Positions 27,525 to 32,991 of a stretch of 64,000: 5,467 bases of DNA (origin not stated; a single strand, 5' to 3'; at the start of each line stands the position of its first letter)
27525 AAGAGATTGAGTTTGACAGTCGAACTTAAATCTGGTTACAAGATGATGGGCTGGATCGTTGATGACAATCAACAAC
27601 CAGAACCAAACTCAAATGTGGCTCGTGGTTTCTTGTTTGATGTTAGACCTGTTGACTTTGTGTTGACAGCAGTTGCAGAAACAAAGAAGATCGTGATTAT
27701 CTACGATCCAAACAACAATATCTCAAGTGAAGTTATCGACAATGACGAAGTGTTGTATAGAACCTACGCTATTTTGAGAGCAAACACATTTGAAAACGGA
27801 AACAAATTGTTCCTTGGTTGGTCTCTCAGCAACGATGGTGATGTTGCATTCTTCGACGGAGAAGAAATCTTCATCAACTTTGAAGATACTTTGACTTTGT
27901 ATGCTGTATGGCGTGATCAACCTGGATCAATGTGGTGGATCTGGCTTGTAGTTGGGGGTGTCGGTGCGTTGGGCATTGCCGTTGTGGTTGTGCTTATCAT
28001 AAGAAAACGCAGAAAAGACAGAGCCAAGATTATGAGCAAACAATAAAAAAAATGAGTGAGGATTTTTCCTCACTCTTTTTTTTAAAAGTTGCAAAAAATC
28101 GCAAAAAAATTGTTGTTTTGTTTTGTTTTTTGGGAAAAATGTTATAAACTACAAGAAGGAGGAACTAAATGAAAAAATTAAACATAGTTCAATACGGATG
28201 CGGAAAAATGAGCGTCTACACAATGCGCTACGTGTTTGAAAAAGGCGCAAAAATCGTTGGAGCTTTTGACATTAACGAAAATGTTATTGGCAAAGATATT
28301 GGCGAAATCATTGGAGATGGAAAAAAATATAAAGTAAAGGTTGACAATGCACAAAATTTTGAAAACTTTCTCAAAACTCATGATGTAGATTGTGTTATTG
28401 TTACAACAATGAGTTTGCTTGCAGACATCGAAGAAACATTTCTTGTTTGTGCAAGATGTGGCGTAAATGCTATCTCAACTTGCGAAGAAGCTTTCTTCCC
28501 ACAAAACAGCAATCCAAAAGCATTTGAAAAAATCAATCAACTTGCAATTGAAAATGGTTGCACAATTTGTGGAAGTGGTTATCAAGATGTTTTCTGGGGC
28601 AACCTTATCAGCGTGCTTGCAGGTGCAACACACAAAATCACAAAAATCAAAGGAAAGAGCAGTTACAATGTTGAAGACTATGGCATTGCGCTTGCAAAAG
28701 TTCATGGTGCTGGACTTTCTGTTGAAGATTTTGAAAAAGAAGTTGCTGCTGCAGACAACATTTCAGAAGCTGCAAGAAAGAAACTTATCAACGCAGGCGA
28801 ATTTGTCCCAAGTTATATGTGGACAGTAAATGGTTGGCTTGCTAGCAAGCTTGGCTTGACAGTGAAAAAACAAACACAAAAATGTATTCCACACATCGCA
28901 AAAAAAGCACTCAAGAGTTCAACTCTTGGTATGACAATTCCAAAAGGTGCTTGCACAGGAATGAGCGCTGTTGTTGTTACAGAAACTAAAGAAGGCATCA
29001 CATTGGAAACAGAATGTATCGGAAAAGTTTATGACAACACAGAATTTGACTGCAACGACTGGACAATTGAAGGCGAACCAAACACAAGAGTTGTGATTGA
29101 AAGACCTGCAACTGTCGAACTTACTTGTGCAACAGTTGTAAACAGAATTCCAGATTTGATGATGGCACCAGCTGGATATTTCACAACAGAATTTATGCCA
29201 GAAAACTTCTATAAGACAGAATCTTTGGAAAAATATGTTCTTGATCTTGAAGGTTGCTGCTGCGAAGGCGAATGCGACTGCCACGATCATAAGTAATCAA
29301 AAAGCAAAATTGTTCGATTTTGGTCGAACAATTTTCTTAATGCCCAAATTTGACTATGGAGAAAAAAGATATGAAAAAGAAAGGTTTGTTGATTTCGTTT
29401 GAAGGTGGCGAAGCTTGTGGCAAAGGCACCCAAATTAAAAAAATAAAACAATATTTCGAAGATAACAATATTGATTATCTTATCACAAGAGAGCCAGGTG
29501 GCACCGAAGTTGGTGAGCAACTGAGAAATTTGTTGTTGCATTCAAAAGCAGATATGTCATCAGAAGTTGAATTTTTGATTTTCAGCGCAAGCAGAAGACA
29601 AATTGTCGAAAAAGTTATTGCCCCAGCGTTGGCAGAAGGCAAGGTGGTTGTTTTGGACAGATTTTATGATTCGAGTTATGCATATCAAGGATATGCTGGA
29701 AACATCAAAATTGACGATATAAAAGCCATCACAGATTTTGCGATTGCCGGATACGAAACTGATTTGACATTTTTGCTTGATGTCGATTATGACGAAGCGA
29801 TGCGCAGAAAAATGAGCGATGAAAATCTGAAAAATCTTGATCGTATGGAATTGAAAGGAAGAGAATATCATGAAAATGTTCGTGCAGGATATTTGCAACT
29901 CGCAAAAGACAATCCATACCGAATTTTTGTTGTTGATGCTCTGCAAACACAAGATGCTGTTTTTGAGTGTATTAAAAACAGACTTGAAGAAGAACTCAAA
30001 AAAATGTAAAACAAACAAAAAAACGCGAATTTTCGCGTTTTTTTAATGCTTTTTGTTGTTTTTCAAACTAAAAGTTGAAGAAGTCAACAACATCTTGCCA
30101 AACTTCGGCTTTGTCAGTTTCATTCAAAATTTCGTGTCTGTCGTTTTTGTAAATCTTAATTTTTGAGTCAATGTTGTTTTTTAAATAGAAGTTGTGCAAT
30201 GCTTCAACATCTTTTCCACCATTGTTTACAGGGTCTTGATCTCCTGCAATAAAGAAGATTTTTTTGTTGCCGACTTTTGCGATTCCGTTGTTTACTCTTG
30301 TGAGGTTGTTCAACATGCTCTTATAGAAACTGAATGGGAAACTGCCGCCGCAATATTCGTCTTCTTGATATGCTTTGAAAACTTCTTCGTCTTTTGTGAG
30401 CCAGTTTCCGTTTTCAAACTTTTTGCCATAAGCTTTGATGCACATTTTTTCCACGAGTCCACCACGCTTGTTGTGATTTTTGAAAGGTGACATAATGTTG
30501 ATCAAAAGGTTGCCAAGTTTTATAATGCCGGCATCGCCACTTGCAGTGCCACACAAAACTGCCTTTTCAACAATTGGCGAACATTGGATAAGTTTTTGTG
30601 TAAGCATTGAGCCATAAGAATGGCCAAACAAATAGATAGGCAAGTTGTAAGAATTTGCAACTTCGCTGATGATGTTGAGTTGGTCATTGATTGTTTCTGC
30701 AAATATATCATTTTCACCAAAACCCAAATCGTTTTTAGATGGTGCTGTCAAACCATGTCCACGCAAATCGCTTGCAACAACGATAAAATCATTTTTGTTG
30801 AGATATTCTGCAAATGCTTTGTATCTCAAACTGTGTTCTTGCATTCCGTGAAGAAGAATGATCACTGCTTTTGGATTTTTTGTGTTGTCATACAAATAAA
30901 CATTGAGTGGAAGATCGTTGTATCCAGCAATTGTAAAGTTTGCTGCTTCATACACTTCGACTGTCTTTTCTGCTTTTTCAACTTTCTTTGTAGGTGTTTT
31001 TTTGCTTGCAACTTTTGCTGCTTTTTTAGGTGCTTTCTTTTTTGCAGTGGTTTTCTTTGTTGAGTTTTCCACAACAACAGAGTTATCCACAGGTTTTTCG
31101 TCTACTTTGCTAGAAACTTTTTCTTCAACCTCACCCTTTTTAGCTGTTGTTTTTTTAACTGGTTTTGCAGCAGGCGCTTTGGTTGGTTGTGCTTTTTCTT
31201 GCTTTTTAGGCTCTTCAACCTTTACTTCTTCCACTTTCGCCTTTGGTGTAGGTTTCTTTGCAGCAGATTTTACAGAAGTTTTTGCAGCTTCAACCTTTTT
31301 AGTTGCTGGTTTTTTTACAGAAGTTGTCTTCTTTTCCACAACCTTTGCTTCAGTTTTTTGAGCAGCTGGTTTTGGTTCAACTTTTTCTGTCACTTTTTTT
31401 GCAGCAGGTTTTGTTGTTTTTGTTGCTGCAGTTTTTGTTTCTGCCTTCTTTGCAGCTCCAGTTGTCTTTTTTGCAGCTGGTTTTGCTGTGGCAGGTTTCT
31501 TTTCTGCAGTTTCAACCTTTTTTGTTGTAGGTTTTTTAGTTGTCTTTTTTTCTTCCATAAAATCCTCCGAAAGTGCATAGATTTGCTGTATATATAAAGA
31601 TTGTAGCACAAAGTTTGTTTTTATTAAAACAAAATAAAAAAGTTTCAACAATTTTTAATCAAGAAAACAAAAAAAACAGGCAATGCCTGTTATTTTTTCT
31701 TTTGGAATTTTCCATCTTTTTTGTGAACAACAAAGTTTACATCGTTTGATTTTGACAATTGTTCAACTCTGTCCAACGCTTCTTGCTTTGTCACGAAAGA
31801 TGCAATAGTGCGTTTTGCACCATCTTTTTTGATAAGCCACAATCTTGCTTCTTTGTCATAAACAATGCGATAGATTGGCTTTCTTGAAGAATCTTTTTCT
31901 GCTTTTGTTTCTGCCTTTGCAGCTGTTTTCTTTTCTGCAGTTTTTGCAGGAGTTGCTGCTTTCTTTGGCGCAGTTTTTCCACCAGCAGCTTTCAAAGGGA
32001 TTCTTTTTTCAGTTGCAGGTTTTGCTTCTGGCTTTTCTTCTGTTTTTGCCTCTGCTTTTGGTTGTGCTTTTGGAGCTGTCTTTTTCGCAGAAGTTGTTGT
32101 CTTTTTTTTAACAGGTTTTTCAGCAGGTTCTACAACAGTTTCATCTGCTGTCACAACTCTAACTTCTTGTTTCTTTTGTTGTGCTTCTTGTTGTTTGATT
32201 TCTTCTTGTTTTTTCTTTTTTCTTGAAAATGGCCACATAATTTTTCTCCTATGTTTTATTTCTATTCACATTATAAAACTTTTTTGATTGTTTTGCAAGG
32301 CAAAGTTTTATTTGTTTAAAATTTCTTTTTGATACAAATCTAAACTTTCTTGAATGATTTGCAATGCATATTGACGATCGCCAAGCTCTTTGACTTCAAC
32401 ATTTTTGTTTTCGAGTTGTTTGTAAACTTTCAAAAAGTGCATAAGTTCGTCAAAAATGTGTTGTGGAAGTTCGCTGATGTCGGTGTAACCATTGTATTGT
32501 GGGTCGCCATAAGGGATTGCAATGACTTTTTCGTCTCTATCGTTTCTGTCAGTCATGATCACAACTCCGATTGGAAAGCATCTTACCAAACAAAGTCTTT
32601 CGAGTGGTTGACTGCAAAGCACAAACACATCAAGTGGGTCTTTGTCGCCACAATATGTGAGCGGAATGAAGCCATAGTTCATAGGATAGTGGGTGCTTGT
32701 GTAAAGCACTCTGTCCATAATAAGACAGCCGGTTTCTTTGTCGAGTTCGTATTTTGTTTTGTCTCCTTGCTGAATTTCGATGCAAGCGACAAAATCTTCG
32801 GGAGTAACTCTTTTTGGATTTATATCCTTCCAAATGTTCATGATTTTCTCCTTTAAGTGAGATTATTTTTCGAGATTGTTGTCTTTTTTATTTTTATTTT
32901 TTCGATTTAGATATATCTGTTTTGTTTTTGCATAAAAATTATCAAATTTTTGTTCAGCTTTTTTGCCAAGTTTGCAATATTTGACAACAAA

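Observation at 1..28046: Single uninterrupted reading frame of more than 28 kb (at least 9,347 codons) whose N-terminus is still off-window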

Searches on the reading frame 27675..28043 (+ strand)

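Call 76: search_protein_families(library=ncbifam, proteins=[window:27675-28043:+], max_evalue=10)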
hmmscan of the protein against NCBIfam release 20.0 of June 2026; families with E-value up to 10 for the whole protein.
window:27675-28043:+ (123 aa): 5 families
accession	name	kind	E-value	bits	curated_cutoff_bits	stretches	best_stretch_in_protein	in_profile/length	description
NF051874.1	PVV_CTERM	equivalog_domain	0.044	13.6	27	1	94-114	13-33/38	PVV-CTERM domain-containing choice-of-anchor G protein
TIGR01167.1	LPXTG_anchor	domain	0.097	13.4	15.9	1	88-114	10-33/34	LPXTG cell wall anchor domain-containing protein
TIGR04143.1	VPxxxP_CTERM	domain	0.097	12.6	30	1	96-107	10-21/25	VPXXXP-CTERM sorting domain-containing protein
NF045529.2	Heimdall-CTERM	domain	0.53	10.8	24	1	98-114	10-26/26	Heimdall-CTERM domain-containing surface protein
NF038356.1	actino_DLW39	hypoth_equivalog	0.65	9.9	24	1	99-117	7-25/38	DLW-39 family protein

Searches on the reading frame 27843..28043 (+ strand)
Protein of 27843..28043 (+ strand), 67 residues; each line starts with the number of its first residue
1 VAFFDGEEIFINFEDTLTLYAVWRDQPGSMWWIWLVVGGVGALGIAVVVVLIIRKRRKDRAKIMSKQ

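Call 76: search_protein_families(library=ncbifam, proteins=[window:27843-28043:+], max_evalue=10)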
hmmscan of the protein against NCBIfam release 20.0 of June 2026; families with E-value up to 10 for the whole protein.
window:27843-28043:+ (67 aa): 8 families
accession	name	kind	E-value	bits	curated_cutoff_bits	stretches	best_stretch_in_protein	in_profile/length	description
NF051874.1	PVV_CTERM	equivalog_domain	0.013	15.2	27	1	38-58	13-33/38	PVV-CTERM domain-containing choice-of-anchor G protein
NF041738.1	GG_III-CTERM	domain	0.018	14.9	22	1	34-58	2-26/28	GGIII-like transmembrane region-containing protein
TIGR01167.1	LPXTG_anchor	domain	0.033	14.9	15.9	1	32-58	10-33/34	LPXTG cell wall anchor domain-containing protein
TIGR00359.1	cello_pts_IIC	equivalog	0.074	12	434.45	1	29-62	279-311/424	PTS cellobiose transporter subunit IIC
TIGR00410.1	lacE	subfamily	0.074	12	236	1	29-62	279-311/424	PTS system, lactose/cellobiose family IIC component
NF038356.1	actino_DLW39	hypoth_equivalog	0.66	9.9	24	1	43-61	7-25/38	DLW-39 family protein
TIGR04143.1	VPxxxP_CTERM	domain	0.7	9.8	30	1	40-51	10-21/25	VPXXXP-CTERM sorting domain-containing protein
NF045529.2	Heimdall-CTERM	domain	1.5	9.4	24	1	42-58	10-26/26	Heimdall-CTERM domain-containing surface protein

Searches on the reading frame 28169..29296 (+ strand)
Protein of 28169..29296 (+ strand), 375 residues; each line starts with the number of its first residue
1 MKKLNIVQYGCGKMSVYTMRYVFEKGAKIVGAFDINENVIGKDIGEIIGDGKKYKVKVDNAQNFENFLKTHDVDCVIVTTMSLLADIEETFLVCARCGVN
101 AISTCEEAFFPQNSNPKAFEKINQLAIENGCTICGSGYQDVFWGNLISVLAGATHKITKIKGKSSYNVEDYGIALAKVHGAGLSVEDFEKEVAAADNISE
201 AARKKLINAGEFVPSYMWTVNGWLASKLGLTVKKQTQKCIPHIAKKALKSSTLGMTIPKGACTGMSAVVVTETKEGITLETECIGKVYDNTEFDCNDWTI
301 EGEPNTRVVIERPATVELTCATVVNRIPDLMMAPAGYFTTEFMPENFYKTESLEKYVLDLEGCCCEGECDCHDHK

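Call 5: find_encoding_contigs(protein=window:28169-29296:+, flank=10000, max_places=6)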
Protein window:28169-29296:+ (375 aa): no gene with exactly this product is on record in the collection.

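Call 7: search_protein_families(library=pfam, proteins=[window:28169-29296:+])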
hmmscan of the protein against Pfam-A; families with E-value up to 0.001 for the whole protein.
window:28169-29296:+ (375 aa): 1 family
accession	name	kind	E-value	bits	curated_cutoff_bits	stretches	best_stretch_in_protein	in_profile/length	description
PF19328.4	DAP_DH_C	-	2.8e-08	34.1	23.3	1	145-341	5-188/206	2,4-diaminopentanoate dehydrogenase C-terminal domain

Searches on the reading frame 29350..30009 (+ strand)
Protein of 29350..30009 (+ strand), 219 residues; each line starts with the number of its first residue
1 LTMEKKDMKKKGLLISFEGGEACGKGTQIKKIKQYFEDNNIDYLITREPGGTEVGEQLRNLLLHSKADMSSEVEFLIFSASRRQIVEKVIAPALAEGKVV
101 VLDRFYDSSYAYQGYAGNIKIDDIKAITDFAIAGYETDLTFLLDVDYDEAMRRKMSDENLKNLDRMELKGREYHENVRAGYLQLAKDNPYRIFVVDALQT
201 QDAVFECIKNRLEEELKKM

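Call 7: search_protein_families(library=pfam, proteins=[window:29350-30009:+])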
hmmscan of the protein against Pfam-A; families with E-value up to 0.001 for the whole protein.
window:29350-30009:+ (219 aa): 2 families
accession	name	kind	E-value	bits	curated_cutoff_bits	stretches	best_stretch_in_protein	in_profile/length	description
PF02223.23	Thymidylate_kin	-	4.5e-44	150.8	27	1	17-206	1-183/185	Thymidylate kinase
PF13521.12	AAA_28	-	0.0008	20.1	27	0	15-149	2-121/164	AAA domain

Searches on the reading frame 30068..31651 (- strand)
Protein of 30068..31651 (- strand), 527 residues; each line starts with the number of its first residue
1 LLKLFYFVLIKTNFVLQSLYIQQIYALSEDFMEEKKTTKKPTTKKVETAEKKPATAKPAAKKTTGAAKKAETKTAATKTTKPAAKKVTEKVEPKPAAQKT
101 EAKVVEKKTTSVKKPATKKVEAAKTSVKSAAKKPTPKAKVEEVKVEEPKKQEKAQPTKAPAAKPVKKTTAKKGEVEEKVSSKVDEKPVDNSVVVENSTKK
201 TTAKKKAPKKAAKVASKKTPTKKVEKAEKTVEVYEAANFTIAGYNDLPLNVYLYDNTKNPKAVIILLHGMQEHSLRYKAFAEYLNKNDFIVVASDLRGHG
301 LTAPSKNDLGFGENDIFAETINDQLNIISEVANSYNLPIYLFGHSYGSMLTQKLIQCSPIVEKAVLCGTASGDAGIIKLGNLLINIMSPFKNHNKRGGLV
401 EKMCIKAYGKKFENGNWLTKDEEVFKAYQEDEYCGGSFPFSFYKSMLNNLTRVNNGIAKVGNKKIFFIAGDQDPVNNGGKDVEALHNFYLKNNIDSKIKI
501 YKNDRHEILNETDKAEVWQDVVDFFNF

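Call 7: search_protein_families(library=pfam, proteins=[window:30068-31651:-])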
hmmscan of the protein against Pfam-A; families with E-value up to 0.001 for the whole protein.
window:30068-31651:- (527 aa): 4 families
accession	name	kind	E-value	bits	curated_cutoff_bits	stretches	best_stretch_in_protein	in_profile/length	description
PF12146.15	Hydrolase_4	-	1.4e-36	126.5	27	1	259-513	2-239/239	Serine aminopeptidase, S33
PF00561.26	Abhydrolase_1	-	2e-09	38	25.8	1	263-369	2-102/245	alpha/beta hydrolase fold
PF12697.13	Abhydrolase_6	-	4.2e-07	31.3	26.3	1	264-372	1-98/217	Alpha/beta hydrolase family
PF00326.27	Peptidase_S9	-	1.8e-05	24.8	22.6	0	427-526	111-207/213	Prolyl oligopeptidase family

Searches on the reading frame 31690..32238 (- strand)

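Call 7: search_protein_families(library=pfam, proteins=[window:31690-32238:-])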
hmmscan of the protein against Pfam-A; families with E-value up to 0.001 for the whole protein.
window:31690-32238:- (182 aa): 1 family
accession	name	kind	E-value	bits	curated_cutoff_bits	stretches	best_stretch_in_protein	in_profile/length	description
PF09954.14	DUF2188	-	7.4e-10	39.3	22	1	123-181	1-59/62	Uncharacterized protein conserved in bacteria (DUF2188)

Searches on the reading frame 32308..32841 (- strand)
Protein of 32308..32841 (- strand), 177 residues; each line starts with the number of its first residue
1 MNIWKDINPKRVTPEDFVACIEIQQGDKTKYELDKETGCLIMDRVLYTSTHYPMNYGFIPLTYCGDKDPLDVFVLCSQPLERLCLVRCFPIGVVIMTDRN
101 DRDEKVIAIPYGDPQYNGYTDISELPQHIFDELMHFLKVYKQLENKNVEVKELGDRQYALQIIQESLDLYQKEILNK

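Call 7: search_protein_families(library=pfam, proteins=[window:32308-32841:-])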
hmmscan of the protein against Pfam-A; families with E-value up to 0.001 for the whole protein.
window:32308-32841:- (177 aa): 1 family
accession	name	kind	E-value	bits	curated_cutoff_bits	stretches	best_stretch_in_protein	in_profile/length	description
PF00719.24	Pyrophosphatase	-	1.4e-54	184.5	23.5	1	20-170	2-152/153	Inorganic pyrophosphatase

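Call 10: find_encoding_contigs(protein=window:32308-32841:-, flank=10000, max_places=6)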
Protein window:32308-32841:- (177 aa): no gene with exactly this product is on record in the collection.
